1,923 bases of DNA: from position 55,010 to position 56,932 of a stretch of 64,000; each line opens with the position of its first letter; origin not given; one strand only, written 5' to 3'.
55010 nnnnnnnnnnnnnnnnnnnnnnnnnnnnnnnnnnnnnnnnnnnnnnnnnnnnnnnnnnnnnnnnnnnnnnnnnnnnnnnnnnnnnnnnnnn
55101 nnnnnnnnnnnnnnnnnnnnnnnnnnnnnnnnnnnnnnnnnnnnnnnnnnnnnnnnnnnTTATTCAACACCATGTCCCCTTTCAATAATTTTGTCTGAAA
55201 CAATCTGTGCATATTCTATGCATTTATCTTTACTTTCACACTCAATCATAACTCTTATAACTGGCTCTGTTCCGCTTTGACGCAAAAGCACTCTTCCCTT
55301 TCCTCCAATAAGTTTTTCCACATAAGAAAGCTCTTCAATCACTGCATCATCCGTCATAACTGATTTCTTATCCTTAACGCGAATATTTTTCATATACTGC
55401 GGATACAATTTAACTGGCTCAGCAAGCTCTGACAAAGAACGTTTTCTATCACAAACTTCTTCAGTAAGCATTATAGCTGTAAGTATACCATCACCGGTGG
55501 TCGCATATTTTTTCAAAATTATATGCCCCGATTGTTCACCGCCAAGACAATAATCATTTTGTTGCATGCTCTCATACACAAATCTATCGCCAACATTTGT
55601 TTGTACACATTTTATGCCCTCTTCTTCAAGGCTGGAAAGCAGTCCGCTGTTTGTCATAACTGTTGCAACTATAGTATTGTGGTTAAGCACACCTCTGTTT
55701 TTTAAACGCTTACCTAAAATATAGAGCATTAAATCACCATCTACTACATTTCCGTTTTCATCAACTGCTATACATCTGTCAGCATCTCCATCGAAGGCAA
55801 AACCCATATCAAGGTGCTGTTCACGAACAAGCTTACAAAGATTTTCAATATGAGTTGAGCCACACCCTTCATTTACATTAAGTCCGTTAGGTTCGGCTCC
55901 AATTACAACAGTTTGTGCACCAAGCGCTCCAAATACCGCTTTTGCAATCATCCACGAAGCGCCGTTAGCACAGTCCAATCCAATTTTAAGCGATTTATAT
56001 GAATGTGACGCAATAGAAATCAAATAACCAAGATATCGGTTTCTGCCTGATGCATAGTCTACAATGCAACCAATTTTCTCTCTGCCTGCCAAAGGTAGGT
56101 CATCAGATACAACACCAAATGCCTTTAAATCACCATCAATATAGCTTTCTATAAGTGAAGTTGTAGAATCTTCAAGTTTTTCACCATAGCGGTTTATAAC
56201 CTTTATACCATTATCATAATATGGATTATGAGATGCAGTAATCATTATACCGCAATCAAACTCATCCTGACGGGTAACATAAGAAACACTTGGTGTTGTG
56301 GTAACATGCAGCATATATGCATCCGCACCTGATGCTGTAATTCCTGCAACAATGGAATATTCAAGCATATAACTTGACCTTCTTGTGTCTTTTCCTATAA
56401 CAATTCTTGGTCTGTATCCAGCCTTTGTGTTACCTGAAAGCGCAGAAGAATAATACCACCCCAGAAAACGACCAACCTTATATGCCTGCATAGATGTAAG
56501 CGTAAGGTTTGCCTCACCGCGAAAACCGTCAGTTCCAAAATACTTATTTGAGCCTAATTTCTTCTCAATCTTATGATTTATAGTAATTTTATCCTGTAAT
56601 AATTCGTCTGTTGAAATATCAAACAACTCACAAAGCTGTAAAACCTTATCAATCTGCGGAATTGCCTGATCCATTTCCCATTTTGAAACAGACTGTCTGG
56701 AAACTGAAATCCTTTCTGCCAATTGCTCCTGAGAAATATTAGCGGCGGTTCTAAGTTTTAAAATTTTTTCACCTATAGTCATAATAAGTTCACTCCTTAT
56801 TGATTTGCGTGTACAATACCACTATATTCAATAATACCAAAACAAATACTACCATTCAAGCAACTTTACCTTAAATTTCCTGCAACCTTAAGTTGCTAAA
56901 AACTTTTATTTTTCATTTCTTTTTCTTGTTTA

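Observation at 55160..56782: XRE-family HTH domain fused to an intact phosphoglucosamine mutase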

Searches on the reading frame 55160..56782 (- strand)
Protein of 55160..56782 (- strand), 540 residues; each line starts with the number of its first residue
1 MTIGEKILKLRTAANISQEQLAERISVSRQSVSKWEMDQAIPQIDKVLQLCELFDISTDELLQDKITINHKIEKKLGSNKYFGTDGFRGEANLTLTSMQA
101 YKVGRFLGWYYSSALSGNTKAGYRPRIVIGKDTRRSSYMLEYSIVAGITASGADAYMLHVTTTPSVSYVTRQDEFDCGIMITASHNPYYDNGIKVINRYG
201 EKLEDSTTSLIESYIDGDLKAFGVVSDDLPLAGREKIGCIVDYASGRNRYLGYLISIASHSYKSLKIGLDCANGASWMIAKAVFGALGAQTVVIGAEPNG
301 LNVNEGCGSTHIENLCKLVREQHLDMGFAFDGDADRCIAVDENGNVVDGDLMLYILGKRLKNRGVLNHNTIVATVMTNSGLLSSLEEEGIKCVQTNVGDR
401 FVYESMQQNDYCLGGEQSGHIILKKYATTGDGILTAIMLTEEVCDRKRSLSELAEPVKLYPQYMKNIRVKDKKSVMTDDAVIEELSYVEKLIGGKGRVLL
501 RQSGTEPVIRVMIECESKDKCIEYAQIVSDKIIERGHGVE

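Call 3: search_protein_families(library=pfam, proteins=[window:55160-56782:-])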
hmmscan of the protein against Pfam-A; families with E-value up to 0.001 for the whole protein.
window:55160-56782:- (540 aa): 9 families
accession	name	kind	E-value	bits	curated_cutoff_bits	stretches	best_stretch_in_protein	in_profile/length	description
PF02878.22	PGM_PMM_I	-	3.1e-36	124.5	22.5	1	80-216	2-132/138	Phosphoglucomutase/phosphomannomutase, alpha/beta/alpha domain I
PF02880.22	PGM_PMM_III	-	3.1e-33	114.7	20.7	1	348-457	1-112/115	Phosphoglucomutase/phosphomannomutase, alpha/beta/alpha domain III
PF02879.22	PGM_PMM_II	-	4.4e-16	59.7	29.3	1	257-344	13-103/103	Phosphoglucomutase/phosphomannomutase, alpha/beta/alpha domain II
PF00408.26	PGM_PMM_IV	-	2.2e-14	53.7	23.1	1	464-529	1-66/68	Phosphoglucomutase/phosphomannomutase, C-terminal domain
PF01381.28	HTH_3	-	2.2e-14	53.6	23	1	8-61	2-55/55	Helix-turn-helix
PF12844.13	HTH_19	-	6.1e-13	48.9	30.2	1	4-63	1-60/64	Helix-turn-helix domain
PF13560.12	HTH_31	-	1.1e-08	35.7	27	1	9-61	8-61/64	Helix-turn-helix domain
PF13443.12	HTH_26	-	3.2e-05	24.5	22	1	6-63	1-59/63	Cro/C1-type HTH DNA-binding domain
PF07022.19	Phage_CI_repr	-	4.3e-05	24.2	22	1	9-62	5-58/65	Bacteriophage CI repressor helix-turn-helix domain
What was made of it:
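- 55160..56782 (-): HTH-GlmM fusion gene (540 aa plus stop). Pfam HTH_3 plus PGM_PMM_I-IV (call 3).
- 56597..56782 (-): XRE-type HTH domain, residues 1-62 (five helices: 3-13, 18-24, 29-36, 44-54, 58-62). HTH_3 match at residues 8-61 (call 3).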

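Call 4: search_protein_families(library=ncbifam, proteins=[window:55160-56782:-])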
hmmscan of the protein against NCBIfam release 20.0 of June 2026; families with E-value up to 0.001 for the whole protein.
window:55160-56782:- (540 aa): 18 families
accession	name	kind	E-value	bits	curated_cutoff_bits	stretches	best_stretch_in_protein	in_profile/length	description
TIGR01455.1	glmM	equivalog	6.8e-150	499.6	447.55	1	82-532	1-440/442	phosphoglucosamine mutase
TIGR03990.1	Arch_GlmM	equivalog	4.5e-87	292.8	439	1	80-530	2-442/444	phosphoglucosamine mutase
NF007088.0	PRK09542.1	equivalog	2.5e-49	168.5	618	1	121-532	43-453/456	phosphomannomutase/phosphoglucomutase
NF046027.1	PhglucPhmanMutPgmG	equivalog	1.3e-43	149.3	600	1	88-456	16-364/460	phosphoglucomutase/phosphomannomutase PgmG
NF011943.0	PRK15414.1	subfamily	3.7e-31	108.6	801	1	126-520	40-441/456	phosphomannomutase CpsG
NF041951.1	phage_RstR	subfamily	1.2e-14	54.5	80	1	1-73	1-73/108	RstR family transcriptional repressor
NF052239.1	antitox_spr1629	equivalog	1.5e-10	40.7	335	1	1-72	1-73/377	spr1629 family repressor/antitoxin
NF005737.0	PRK07564.1-1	equivalog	5.6e-10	38.4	378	1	126-454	52-400/543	alpha-D-glucose phosphate-specific phosphoglucomutase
TIGR01132.1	pgm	equivalog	1.4e-09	36.9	778.05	1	79-440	39-421/546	phosphoglucomutase (alpha-D-glucose-1,6-bisphosphate-dependent)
TIGR03070.1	couple_hipB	subfamily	9.6e-09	35.1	71.65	1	3-55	3-55/58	type II toxin-antitoxin system Y4mF family antitoxin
NF003162.0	PRK04140.1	equivalog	1.1e-07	31.2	263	1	4-57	128-181/317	transcriptional regulator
NF007257.0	PRK09706.1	subfamily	4.7e-07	29.7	101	1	2-59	5-62/135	transcriptional repressor DicA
NF041575.1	antitoxPezA_Strep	equivalog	8.1e-05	22.6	290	1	3-60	2-59/158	type II toxin-antitoxin system antitoxin PezA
TIGR03830.1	CxxCG_CxxCG_HTH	subfamily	0.00023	20.9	61.8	1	3-48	66-113/127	type II TA system antitoxin MqsA family protein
NF047948.1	male_kill_WMK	equivalog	0.00031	20.3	300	1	3-76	163-235/300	WO male-killing family protein Wmk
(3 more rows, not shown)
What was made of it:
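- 55160..56782 (-): TIGR01455 glmM 499.6 bits, above the 447.55 cutoff (call 4).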

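Call 5: find_homologous_proteins(query=window:55160-56782:-)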
Query window:55160-56782:- (540 aa): 8000 proteins with E <= 0.001 among 8000 candidates; the best 120 are listed.
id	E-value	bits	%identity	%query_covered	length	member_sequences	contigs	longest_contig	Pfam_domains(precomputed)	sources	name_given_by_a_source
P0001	0.0e+0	1210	100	100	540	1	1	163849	PF02878.23,PF00408.27,PF12844.14,PF01381.29,PF02879.23,PF13560.13,PF02880.23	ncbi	-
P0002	0.0e+0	1063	87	100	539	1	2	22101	PF02878.23,PF00408.27,PF12844.14,PF01381.29,PF02879.23,PF13560.13,PF02880.23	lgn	-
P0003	0.0e+0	1036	84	100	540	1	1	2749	PF02878.23,PF00408.27,PF12844.14,PF01381.29,PF02879.23,PF13560.13,PF02880.23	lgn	-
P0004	0.0e+0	1024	84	100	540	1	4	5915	PF02878.23,PF00408.27,PF12844.14,PF01381.29,PF02879.23,PF13560.13,PF02880.23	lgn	-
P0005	0.0e+0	1018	83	100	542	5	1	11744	PF02878.23,PF00408.27,PF12844.14,PF01381.29,PF02879.23,PF13560.13,PF13443.13,PF02880.23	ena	-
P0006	0.0e+0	1016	83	100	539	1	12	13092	PF02878.23,PF00408.27,PF12844.14,PF01381.29,PF02879.23,PF13560.13,PF02880.23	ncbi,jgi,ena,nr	ncbi:MAG: phosphoglucosamine mutase [Ruminococcaceae bacterium]|nr:phosphoglucosamine mutase [Oscill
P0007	0.0e+0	1016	83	99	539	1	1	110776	PF02878.23,PF00408.27,PF12844.14,PF01381.29,PF02879.23,PF13560.13,PF02880.23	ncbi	-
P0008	0.0e+0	1014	82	100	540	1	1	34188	PF02878.23,PF00408.27,PF12844.14,PF01381.29,PF02879.23,PF13560.13,PF02880.23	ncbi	-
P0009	0.0e+0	1014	83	100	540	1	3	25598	PF02878.23,PF00408.27,PF12844.14,PF01381.29,PF02879.23,PF13560.13,PF02880.23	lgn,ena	-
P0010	0.0e+0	1013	82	100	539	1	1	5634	PF02878.23,PF00408.27,PF12844.14,PF01381.29,PF02879.23,PF13560.13,PF02880.23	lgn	-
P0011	0.0e+0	1010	83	100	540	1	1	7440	PF02878.23,PF00408.27,PF12844.14,PF01381.29,PF02879.23,PF13560.13,PF02880.23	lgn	-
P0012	0.0e+0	1009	83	99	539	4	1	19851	PF02878.23,PF00408.27,PF12844.14,PF01381.29,PF02879.23,PF13560.13,PF02880.23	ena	-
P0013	0.0e+0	1009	82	100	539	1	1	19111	PF02878.23,PF00408.27,PF12844.14,PF01381.29,PF02879.23,PF13560.13,PF02880.23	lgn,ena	-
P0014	1.4e-298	1009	82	100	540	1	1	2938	PF02878.23,PF00408.27,PF12844.14,PF01381.29,PF02879.23,PF13560.13,PF02880.23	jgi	-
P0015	3.4e-298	1007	83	99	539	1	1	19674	PF02878.23,PF00408.27,PF12844.14,PF01381.29,PF02879.23,PF13560.13,PF02880.23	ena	-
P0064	2.6e-295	998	82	100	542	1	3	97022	PF02878.23,PF00408.27,PF12844.14,PF01381.29,PF02879.23,PF07022.20,PF13560.13,PF13443.13,PF02880.23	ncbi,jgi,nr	ncbi:MAG: phosphoglucosamine mutase [Ruminococcaceae bacterium]|nr:phosphoglucosamine mutase [Oscill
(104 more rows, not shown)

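Call 9: find_related_loci(query=window:55160-56782:-, collection=genome_contigs, flank=6000)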
Query window:55160-56782:- (540 aa) in genome_contigs; peptide patterns used: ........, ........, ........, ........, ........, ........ (x = any residue, [..] = any of these).
600 stretches matched a pattern (row limit reached: there are more); 599 encode a relative of the query (tblastn E <= 1e-3); the best 80 are kept; 80 distinct loci.
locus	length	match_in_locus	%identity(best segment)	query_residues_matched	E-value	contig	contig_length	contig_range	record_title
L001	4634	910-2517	81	1-537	0e+0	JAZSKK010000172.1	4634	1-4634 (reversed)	MAG: Clostridia bacterium isolate T1900044560_TS20190026.MAGScoT_cleanbin_000075 SGB_364_k141_120956, whole genome shotg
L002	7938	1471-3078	78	1-540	0e+0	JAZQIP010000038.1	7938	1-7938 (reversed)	MAG: Acutalibacteraceae bacterium isolate T1900044623_TS20190089.MAGScoT_cleanbin_000035 SGB_916_k141_1910250, whole gen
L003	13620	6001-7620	76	1-540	0e+0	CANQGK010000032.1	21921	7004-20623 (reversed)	MAG: uncultured Clostridia bacterium isolate Lapin-032__bin13 genome assembly, contig: Lapin-032__NODE_3683_length_21921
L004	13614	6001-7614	76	1-540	0e+0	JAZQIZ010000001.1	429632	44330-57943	MAG: Eubacteriales bacterium isolate T1900044622_TS20190088.MAGScoT_cleanbin_000003 SGB_900_k141_970768, whole genome sh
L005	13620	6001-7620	76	1-540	0e+0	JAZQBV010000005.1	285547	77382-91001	MAG: Ruminococcus sp. isolate T1900044640_TS20190106.MAGScoT_cleanbin_000003 SGB_1235_k141_1043491, whole genome shotgun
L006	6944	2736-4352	74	1-539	0e+0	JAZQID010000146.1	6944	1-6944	MAG: Acutalibacteraceae bacterium isolate T1900044625_TS20190091.MAGScoT_cleanbin_000051 SGB_936_k141_1093005, whole gen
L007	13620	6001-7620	73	1-540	0e+0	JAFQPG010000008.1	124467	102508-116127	MAG: Ruminococcus sp. isolate RGIG2026 Goat_Colon-1__c179594, whole genome shotgun sequence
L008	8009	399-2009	74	1-537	0e+0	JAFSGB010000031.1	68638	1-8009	MAG: Clostridia bacterium isolate RGIG3110 Goat_Rectum-6__c611496, whole genome shotgun sequence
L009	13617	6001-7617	73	1-540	0e+0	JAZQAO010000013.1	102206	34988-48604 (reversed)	MAG: Clostridia bacterium isolate T1900044642_TS20190108.MAGScoT_cleanbin_000087 SGB_1290_k141_281612, whole genome shot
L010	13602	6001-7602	72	1-536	0e+0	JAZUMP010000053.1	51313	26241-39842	MAG: Christensenellaceae bacterium isolate T1900044892_TS20190358.MAGScoT_cleanbin_000012 SGB_3264_k141_2324931, whole g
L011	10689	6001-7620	70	1-540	0e+0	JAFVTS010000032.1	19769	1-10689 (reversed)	MAG: Clostridia bacterium isolate RGIG5386 Sheep_Colon-3__c1393, whole genome shotgun sequence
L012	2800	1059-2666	70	1-539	0e+0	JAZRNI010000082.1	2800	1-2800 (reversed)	MAG: Eubacteriales bacterium isolate T1900045410_YK20190100.MAGScoT_cleanbin_000038 SGB_7009_k141_3062820, whole genome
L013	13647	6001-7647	69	1-537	0e+0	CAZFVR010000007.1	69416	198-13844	MAG TPA_asm: uncultured Ruminococcus sp. isolate SRP350583_co2_380 genome assembly, contig: NODE_418_length_69416_cov_92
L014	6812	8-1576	69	10-539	0e+0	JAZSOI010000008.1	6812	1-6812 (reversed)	MAG: Christensenellaceae bacterium isolate T1900044549_TS20190015.MAGScoT_cleanbin_000030 SGB_190_k141_3856413, whole ge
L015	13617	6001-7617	66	1-539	0e+0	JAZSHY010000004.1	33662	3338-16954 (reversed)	MAG: Eubacteriales bacterium isolate T1900044574_TS20190040.MAGScoT_cleanbin_000014 SGB_471_k141_1726247, whole genome s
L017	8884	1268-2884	64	1-537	0e+0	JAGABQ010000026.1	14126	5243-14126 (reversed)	MAG: Clostridia bacterium isolate RGIG8295 Water_buffalos_Rumen.Co__c1137352, whole genome shotgun sequence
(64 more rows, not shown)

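Call 24: search_solved_structures(query=window:55160-56782:-, max_evalue=0.001, show_alignments=1)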
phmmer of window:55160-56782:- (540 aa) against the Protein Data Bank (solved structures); distinct sequences matched with E-value up to 0.001: 49.
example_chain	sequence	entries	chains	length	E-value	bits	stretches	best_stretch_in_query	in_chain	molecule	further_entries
7ojr_A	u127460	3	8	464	1.2e-122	413.4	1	79-530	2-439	Phosphoglucosamine mutase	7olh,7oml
3pdk_A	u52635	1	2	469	5.3e-121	407.9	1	72-528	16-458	Phosphoglucosamine mutase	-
6gyz_A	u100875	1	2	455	1.4e-116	393.3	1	79-533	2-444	Phosphoglucosamine mutase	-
9g69_A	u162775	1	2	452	1.1e-115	390.3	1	79-523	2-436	Phosphoglucosamine mutase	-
7ojs_C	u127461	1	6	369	3.9e-102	345.6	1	79-457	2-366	Phosphoglucosamine mutase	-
3i3w_A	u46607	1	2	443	1.1e-80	274.9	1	80-533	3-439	Phosphoglucosamine mutase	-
9du5_A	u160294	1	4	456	3.1e-50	174.4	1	80-532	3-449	Phosphoglucomutase/phosphomannomutase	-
1wqa_A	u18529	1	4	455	4.7e-50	173.8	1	80-527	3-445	phospho-sugar mutase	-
9ix8_A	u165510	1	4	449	2e-32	115.6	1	81-528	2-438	Phosphopentomutase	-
2f7l_A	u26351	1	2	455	8.9e-32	113.5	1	80-519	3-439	455aa long hypothetical phospho-sugar mutase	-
6nn2_A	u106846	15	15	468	4e-31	111.4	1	126-520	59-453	Phosphoglucomutase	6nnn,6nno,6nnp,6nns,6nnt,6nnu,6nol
5kl0_A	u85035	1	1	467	4.1e-31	111.3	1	126-520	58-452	Phosphoglucomutase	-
5bmn_A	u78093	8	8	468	4.8e-31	111.1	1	126-520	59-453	Phosphoglucomutase | Phosphomannomutase/phosphoglucomutase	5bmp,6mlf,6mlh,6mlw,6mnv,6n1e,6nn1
2h4l_X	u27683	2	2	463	1.8e-27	99.3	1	86-453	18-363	Phosphomannomutase/phosphoglucomutase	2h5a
2fkf_A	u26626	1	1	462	1.9e-27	99.3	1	86-453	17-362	Phosphomannomutase/phosphoglucomutase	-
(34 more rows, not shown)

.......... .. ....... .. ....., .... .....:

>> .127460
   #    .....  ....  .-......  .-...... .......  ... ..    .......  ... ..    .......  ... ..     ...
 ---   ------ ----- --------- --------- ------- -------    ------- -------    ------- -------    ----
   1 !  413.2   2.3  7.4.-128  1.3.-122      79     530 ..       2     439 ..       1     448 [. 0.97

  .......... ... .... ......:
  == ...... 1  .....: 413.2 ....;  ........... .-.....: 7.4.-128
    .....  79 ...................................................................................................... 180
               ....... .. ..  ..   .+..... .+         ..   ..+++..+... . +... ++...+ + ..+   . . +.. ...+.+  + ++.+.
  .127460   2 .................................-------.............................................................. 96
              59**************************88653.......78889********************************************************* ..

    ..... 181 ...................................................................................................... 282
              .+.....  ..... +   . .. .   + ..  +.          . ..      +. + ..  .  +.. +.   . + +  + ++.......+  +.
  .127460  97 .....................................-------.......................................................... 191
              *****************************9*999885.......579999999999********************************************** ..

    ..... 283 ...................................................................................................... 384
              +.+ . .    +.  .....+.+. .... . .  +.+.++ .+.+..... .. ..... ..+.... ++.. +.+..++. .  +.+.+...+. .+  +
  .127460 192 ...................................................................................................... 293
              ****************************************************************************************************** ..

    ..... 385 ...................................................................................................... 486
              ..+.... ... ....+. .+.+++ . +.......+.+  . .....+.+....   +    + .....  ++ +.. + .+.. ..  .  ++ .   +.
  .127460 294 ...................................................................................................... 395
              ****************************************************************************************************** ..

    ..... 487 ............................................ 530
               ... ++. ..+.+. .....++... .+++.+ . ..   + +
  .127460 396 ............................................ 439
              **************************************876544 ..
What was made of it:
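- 55163..56548 (-): Complete phosphoglucosamine mutase moiety, residues 79-540. Aligns end to end with B. subtilis GlmM 7ojr (residues 2-439, E 1e-122; call 24).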

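Call 28: find_homologous_proteins(query=L017:1268-2893:+)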
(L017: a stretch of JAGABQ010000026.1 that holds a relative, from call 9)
Query L017:1268-2893:+ (542 aa): 8000 proteins with E <= 0.001 among 8000 candidates; the best 120 are listed.
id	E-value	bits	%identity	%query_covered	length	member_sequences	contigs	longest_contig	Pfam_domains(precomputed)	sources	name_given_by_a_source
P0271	0.0e+0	1194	99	100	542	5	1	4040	PF02878.23,PF00408.27,PF12844.14,PF01381.29,PF02879.23,PF13560.13,PF13443.13,PF02880.23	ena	-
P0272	0.0e+0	1051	84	100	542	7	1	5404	PF02878.23,PF00408.27,PF12844.14,PF01381.29,PF02879.23,PF13560.13,PF13443.13,PF02880.23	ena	-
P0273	3.0e-294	994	79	100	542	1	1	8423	PF02878.23,PF00408.27,PF12844.14,PF01381.29,PF02879.23,PF13560.13,PF13443.13,PF02880.23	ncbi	-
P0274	8.3e-257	871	69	100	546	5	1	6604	PF02878.23,PF00408.27,PF12844.14,PF01381.29,PF02879.23,PF13560.13,PF13443.13,PF02880.23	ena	-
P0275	5.7e-250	848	67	100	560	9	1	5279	PF02878.23,PF00408.27,PF12844.14,PF01381.29,PF02879.23,PF13560.13,PF02880.23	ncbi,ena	-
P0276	4.9e-249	845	68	100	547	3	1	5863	PF02878.23,PF00408.27,PF12844.14,PF01381.29,PF02879.23,PF13560.13,PF02880.23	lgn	-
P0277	9.4e-249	844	68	100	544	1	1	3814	PF02878.23,PF00408.27,PF12844.14,PF01381.29,PF02879.23,PF13560.13,PF02880.23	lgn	-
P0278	1.7e-248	843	68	100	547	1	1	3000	PF02878.23,PF00408.27,PF12844.14,PF01381.29,PF02879.23,PF13560.13,PF02880.23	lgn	-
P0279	3.8e-248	842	69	100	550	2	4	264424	PF02878.23,PF00408.27,PF12844.14,PF01381.29,PF02879.23,PF13560.13,PF02880.23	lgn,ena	-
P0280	4.6e-248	842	69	100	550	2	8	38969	PF02878.23,PF00408.27,PF12844.14,PF01381.29,PF02879.23,PF13560.13,PF02880.23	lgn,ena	-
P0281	4.7e-248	842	68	100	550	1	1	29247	PF02878.23,PF00408.27,PF12844.14,PF01381.29,PF02879.23,PF13560.13,PF02880.23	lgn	-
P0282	6.9e-248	841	68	100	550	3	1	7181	PF02878.23,PF00408.27,PF12844.14,PF01381.29,PF02879.23,PF13560.13,PF02880.23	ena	-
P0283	1.7e-247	840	68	100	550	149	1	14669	PF02878.23,PF00408.27,PF12844.14,PF01381.29,PF02879.23,PF13560.13,PF02880.23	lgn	-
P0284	3.0e-247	839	68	100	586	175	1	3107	PF02878.23,PF00408.27,PF12844.14,PF01381.29,PF02879.23,PF13560.13,PF02880.23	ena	-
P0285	4.9e-247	839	68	100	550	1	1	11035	PF02878.23,PF00408.27,PF12844.14,PF01381.29,PF02879.23,PF13560.13,PF02880.23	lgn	-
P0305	7.2e-243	825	67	100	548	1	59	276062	PF02878.23,PF00408.27,PF12844.14,PF01381.29,PF02879.23,PF13560.13,PF02880.23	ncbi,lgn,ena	-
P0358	2.0e-240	817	66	100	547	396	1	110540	PF02878.23,PF00408.27,PF12844.14,PF01381.29,PF02879.23,PF13560.13,PF02880.23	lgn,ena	-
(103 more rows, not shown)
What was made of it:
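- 55160..56782 (-): Same architecture in at least 240 protein clusters (calls 5, 28).
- At least 240 clusters at 90% identity share the architecture, some with hundreds of member sequences or dozens of contigs (calls 5, 28).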
